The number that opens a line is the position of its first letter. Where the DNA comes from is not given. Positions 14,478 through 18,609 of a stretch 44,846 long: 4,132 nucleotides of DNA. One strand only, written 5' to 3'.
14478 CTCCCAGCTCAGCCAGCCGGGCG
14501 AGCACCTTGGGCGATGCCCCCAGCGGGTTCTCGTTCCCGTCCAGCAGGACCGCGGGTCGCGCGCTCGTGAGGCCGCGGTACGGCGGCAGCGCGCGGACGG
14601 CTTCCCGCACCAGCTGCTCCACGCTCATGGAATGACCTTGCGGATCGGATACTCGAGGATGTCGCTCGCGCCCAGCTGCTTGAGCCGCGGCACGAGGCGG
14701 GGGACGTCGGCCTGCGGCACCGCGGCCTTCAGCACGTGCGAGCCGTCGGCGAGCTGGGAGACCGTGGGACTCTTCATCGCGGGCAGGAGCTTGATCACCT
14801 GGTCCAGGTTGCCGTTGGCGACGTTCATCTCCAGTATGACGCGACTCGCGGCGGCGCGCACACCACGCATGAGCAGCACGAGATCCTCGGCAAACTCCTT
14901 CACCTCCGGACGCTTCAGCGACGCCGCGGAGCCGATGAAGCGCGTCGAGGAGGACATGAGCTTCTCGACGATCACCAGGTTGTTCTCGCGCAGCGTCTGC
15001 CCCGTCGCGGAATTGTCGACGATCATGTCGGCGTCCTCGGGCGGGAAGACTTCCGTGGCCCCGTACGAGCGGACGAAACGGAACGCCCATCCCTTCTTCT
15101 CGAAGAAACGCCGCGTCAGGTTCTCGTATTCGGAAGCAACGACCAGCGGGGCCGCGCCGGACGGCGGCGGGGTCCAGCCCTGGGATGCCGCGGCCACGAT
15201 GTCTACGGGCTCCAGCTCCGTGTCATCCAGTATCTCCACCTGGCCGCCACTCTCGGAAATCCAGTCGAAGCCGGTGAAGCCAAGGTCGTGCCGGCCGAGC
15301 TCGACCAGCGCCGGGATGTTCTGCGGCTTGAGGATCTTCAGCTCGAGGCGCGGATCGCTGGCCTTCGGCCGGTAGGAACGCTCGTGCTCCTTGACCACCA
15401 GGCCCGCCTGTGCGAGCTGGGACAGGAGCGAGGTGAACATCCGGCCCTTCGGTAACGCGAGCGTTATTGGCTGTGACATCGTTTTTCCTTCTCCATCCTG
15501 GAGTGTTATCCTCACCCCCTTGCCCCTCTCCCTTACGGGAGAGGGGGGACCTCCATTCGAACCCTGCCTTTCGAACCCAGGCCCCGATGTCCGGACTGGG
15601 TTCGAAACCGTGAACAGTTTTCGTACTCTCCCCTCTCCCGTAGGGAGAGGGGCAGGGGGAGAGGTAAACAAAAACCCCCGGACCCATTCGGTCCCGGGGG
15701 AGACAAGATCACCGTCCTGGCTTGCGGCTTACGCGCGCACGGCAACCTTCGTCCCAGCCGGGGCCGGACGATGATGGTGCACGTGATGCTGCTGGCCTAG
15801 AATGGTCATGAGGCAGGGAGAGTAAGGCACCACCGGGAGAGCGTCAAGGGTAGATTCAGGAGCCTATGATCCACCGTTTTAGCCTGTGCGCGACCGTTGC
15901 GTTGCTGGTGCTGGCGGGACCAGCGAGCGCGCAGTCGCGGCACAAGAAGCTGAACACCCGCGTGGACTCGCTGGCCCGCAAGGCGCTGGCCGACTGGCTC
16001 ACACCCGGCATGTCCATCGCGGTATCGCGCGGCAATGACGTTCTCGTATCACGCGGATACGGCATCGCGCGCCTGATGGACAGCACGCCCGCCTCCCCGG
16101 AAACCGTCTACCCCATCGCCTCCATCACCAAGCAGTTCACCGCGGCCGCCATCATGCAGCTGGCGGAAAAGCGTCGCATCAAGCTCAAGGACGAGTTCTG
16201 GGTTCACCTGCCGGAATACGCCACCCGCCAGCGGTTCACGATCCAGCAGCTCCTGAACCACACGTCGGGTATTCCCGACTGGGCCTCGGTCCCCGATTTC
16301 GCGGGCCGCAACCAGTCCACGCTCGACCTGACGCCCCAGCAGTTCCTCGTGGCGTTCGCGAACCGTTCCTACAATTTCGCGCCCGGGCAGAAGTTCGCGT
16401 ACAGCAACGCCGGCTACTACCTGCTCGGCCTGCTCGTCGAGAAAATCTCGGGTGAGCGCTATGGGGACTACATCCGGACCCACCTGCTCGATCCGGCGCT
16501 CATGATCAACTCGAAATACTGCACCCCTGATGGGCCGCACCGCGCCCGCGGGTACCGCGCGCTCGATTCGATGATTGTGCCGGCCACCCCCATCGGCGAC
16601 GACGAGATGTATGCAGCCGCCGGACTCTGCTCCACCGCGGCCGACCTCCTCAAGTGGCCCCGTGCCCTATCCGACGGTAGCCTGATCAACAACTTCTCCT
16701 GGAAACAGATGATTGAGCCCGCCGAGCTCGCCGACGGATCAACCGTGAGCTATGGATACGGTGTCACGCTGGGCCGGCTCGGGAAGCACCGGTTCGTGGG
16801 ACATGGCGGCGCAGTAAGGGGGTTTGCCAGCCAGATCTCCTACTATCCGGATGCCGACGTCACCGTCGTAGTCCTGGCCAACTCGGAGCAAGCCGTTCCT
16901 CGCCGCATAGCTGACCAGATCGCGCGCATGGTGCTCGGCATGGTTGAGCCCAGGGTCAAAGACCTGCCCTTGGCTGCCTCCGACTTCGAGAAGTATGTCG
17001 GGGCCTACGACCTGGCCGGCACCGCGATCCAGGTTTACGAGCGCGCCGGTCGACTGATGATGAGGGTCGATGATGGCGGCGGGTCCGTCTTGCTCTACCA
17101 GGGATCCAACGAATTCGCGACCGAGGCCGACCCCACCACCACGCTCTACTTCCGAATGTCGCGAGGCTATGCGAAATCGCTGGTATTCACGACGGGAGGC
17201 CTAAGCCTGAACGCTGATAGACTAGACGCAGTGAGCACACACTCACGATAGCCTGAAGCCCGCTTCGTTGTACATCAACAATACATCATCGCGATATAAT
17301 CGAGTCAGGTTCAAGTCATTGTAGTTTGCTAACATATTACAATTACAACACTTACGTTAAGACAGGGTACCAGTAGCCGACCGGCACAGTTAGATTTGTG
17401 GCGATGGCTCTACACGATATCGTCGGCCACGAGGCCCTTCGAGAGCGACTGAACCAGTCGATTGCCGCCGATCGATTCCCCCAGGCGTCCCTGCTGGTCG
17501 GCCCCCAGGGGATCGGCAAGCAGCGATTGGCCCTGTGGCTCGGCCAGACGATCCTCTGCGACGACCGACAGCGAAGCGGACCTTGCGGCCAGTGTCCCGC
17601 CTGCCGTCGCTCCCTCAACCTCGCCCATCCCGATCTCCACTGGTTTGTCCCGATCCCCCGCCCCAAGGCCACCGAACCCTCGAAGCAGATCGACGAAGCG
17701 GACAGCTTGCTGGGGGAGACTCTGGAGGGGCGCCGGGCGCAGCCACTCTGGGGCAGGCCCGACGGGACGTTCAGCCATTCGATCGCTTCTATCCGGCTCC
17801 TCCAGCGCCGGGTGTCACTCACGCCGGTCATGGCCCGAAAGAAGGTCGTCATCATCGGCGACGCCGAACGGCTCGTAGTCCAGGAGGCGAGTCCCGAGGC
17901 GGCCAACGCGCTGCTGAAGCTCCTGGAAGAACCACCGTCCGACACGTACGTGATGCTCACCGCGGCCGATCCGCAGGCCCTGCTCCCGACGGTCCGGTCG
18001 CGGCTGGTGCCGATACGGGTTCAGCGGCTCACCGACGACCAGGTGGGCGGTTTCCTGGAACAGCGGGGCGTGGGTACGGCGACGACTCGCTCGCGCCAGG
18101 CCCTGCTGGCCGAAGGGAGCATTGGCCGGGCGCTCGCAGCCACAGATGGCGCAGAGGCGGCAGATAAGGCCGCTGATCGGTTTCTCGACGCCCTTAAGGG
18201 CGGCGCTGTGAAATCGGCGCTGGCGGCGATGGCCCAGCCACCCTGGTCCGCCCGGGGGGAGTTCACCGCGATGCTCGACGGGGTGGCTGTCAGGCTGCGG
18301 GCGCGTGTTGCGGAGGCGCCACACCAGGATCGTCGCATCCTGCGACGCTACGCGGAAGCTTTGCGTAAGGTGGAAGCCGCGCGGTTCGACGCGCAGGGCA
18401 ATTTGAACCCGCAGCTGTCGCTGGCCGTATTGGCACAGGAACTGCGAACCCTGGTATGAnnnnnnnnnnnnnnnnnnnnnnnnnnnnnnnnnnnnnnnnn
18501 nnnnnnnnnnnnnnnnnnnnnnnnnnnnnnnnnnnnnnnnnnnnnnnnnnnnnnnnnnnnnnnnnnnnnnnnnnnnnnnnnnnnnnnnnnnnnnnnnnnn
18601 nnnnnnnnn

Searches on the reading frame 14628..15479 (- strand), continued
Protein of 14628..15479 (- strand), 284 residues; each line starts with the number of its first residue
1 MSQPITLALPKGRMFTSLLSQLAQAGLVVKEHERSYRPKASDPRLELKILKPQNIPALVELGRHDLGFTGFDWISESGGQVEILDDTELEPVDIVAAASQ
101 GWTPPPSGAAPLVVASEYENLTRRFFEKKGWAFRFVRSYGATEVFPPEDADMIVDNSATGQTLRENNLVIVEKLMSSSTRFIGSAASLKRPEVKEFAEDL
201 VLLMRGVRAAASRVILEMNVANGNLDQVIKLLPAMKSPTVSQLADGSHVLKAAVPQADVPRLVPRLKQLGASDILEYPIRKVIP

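Call 42: find_encoding_contigs(protein=P0034, flank=700, max_places=1)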
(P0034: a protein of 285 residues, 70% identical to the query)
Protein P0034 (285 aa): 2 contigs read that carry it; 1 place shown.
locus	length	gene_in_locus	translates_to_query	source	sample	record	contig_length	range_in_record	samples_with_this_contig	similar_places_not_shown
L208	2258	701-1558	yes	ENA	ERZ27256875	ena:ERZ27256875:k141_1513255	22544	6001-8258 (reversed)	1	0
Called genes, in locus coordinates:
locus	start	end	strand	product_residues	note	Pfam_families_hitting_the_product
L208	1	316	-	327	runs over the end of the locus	PF13177:DNA_pol3_delta2, PF00004:AAA (weak)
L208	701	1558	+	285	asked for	PF01634:HisG, PF08029:HisG_C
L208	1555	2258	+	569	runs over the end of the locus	PF00155:Aminotran_1_2, PF00702:Hydrolase, PF13419:HAD_2, PF13242:Hydrolase_like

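Call 43: find_encoding_contigs(protein=P0035, flank=700, max_places=1)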
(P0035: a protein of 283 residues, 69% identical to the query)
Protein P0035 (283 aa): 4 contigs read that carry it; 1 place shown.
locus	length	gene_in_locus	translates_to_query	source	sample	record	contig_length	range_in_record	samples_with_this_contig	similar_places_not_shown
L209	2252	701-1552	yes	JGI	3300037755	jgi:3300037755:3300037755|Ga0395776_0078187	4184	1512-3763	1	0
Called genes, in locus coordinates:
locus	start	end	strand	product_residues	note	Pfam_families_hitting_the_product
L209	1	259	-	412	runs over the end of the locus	PF00079:Serpin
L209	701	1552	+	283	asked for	PF01634:HisG, PF08029:HisG_C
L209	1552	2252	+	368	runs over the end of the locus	PF00155:Aminotran_1_2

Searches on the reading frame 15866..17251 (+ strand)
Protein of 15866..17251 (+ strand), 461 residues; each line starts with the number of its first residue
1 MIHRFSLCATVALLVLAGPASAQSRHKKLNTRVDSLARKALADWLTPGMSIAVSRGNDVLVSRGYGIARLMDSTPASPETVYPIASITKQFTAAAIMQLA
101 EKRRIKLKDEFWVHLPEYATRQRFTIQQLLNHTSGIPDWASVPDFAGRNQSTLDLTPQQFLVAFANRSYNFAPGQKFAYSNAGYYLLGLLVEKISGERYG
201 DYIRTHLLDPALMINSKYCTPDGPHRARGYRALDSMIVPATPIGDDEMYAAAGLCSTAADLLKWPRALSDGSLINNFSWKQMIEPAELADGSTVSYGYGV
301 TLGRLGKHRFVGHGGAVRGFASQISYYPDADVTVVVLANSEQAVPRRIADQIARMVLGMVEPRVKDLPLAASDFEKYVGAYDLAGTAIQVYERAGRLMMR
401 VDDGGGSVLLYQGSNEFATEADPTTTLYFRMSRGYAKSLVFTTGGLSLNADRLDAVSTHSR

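Call 27: search_protein_families(library=pfam, proteins=[window:15866-17251:+], max_evalue=0.00001)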
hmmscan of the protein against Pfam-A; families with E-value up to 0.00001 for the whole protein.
window:15866-17251:+ (461 aa): 1 family
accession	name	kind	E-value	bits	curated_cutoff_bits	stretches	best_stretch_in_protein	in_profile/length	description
PF00144.29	Beta-lactamase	-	8.1e-64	216.3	27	1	34-351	2-321/329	Beta-lactamase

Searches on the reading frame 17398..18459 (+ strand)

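Call 27: search_protein_families(library=pfam, proteins=[window:17398-18459:+], max_evalue=0.00001)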
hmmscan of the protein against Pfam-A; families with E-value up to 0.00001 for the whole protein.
window:17398-18459:+ (353 aa): 1 family
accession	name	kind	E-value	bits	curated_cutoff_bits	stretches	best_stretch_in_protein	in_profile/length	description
PF13177.12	DNA_pol3_delta2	-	7.6e-42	143.5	27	1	11-211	2-160/161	DNA polymerase III, delta subunit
